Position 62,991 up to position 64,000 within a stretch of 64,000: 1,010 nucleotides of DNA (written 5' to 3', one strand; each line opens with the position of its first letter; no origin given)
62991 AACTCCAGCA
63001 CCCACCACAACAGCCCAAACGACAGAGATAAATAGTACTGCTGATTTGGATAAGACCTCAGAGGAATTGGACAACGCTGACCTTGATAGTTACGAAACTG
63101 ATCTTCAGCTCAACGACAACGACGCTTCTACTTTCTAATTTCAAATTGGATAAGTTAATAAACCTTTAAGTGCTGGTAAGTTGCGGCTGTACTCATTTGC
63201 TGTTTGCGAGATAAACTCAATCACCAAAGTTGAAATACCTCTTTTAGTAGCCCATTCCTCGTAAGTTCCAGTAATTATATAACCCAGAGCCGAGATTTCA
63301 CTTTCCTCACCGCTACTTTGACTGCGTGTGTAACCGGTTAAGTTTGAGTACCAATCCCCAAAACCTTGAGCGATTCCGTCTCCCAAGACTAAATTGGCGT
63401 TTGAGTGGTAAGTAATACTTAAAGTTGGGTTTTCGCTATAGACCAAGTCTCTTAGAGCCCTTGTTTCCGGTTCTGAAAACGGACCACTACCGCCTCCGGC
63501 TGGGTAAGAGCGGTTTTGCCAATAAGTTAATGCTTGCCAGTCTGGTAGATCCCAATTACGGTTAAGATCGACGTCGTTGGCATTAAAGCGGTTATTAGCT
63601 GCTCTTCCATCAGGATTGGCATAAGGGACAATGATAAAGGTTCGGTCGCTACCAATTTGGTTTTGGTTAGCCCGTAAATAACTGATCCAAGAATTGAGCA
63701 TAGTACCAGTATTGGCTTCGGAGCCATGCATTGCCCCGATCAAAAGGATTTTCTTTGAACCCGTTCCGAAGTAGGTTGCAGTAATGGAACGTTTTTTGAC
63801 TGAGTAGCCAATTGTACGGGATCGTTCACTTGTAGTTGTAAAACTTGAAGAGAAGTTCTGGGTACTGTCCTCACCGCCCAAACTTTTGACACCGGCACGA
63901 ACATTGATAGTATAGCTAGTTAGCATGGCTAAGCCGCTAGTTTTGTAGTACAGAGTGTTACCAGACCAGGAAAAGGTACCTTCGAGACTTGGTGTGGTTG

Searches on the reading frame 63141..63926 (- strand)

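Call 87: search_protein_families(library=pfam, proteins=[window:63141-63926:-], max_evalue=0.001)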
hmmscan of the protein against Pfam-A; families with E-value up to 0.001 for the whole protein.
window:63141-63926:- (261 aa): 3 families
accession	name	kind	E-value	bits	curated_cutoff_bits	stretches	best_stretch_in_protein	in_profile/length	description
PF00246.29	Peptidase_M14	-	5.6e-21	75.8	21.6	1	37-181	19-189/286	Zinc carboxypeptidase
PF24827.1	AstE_AspA_cat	-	1.4e-07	31.7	25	1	58-126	3-65/192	Succinylglutamate desuccinylase/Aspartoacylase catalytic domain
PF10994.13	DUF2817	-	2.9e-05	24.1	23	1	57-126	51-119/341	Protein of unknown function (DUF2817)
